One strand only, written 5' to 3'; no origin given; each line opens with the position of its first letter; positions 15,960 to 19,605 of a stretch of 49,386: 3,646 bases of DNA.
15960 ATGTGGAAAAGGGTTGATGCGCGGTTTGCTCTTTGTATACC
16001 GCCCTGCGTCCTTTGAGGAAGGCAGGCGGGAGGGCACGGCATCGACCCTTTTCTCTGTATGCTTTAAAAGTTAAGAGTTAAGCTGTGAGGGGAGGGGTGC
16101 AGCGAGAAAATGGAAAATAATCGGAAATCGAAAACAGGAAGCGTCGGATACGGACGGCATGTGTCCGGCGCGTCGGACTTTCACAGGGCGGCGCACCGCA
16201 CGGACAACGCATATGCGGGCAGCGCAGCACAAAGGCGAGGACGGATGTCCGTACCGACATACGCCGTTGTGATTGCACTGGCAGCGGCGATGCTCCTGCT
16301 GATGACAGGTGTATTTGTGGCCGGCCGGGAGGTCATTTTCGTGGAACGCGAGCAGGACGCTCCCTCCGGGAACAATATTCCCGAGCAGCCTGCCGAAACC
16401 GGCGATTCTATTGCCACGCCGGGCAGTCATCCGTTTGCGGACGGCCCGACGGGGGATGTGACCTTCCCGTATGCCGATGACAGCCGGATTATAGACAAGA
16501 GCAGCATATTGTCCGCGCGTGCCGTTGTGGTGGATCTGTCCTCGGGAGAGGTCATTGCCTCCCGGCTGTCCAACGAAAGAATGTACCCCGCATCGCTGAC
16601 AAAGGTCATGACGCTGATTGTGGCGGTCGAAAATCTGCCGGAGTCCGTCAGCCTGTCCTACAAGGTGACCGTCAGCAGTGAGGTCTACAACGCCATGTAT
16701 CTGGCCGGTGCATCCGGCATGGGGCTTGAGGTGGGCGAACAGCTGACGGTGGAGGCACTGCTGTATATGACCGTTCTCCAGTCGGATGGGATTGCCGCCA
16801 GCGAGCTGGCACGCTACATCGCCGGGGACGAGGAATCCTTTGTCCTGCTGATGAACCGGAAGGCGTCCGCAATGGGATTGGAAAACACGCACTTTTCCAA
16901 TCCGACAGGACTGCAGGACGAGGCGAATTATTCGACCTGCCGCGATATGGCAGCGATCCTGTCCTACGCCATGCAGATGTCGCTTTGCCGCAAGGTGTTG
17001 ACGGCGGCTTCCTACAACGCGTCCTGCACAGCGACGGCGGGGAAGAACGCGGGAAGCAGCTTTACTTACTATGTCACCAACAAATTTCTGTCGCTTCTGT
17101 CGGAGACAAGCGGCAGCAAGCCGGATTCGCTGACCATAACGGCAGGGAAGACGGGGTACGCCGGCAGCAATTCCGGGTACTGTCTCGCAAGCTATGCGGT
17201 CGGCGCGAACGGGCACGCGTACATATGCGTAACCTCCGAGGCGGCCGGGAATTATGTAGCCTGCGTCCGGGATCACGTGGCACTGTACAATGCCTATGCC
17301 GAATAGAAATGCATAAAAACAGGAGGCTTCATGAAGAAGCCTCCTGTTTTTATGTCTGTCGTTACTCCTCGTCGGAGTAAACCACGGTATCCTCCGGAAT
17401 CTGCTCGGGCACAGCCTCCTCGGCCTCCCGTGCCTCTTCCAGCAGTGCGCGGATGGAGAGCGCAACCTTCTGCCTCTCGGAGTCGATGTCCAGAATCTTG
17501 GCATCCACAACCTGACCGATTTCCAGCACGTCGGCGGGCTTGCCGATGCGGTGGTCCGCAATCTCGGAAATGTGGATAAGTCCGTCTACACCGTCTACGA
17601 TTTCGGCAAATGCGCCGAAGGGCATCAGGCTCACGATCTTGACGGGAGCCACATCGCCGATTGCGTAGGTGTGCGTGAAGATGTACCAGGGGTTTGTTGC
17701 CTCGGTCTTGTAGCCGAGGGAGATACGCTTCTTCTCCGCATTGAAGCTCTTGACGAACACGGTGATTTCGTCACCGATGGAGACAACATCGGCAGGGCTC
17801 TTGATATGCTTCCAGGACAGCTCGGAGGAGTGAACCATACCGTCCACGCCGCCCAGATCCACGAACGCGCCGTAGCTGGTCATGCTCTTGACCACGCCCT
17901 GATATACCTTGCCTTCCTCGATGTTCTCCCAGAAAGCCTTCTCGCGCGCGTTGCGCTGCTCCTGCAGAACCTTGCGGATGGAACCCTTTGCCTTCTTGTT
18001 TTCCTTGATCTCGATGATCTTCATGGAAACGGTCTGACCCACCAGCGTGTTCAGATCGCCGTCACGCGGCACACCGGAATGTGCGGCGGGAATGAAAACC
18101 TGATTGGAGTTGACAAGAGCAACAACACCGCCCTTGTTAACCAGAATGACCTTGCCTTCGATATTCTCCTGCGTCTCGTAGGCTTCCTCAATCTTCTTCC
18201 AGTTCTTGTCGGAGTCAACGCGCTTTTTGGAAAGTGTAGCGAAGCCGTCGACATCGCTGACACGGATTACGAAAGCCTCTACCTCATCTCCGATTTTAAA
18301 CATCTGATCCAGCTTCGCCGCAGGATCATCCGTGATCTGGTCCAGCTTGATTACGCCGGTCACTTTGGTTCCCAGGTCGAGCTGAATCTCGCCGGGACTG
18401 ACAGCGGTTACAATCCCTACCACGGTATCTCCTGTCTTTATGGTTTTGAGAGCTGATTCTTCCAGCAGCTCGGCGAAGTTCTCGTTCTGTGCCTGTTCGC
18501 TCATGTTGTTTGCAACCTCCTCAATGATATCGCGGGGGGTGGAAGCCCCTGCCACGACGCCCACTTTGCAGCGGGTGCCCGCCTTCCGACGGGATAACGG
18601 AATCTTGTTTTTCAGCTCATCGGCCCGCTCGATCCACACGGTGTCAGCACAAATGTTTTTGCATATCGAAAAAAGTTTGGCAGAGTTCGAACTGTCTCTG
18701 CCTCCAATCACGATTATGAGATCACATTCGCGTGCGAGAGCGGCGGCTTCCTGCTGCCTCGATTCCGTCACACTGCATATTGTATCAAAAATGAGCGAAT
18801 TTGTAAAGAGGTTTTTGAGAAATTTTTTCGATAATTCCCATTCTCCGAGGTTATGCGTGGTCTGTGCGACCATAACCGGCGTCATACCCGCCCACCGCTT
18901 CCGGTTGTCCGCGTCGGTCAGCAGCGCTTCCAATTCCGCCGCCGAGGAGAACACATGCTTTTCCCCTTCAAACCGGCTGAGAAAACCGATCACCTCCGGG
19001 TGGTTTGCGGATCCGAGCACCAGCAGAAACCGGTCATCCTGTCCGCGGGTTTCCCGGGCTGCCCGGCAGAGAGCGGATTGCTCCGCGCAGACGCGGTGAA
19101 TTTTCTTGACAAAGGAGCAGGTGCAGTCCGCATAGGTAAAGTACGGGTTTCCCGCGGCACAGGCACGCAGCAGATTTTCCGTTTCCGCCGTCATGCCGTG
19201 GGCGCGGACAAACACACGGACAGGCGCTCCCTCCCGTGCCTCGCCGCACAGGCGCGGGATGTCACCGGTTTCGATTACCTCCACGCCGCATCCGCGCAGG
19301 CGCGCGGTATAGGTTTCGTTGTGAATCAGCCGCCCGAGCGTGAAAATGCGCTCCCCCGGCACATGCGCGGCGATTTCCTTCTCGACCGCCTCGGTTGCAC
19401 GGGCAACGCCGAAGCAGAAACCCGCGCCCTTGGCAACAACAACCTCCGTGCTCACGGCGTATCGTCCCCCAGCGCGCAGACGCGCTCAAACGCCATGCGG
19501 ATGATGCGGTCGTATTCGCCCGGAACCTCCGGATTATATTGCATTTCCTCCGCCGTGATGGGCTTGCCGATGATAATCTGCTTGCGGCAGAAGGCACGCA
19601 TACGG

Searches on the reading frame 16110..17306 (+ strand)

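Call 42: search_protein_families(library=pfam, proteins=[window:16110-17306:+], max_evalue=0.00001)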
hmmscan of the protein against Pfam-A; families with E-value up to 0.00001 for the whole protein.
window:16110-17306:+ (398 aa): 2 families
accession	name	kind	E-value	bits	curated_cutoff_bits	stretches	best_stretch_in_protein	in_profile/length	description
PF00768.25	Peptidase_S11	-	4.3e-43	147.9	27.6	1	131-367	8-227/239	D-alanyl-D-alanine carboxypeptidase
PF13354.11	Beta-lactamase2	-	1.1e-12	48.3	22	1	139-288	3-147/214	Beta-lactamase enzyme family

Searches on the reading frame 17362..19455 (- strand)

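Call 42: search_protein_families(library=pfam, proteins=[window:17362-19455:-], max_evalue=0.00001)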
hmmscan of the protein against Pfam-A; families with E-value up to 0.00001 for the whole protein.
window:17362-19455:- (697 aa): 5 families
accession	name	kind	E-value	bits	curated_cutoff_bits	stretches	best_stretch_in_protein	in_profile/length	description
PF02401.23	LYTB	-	9.9e-68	228.7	24.5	1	5-318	1-266/267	LytB protein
PF00575.29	S1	-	1.5e-52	176.3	22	3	513-583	3-74/74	S1 RNA binding domain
PF23459.1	S1_RRP5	-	2.3e-13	51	27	0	609-667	13-71/72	RRP5 S1 domain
PF21710.3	Spt6_S1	-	2.3e-10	41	27.5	0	596-669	13-87/91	Spt6, S1/OB domain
PF24685.1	OB_RRP5_4th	-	2.2e-06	28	31.5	0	364-412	36-84/92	RRP5 OB-fold domain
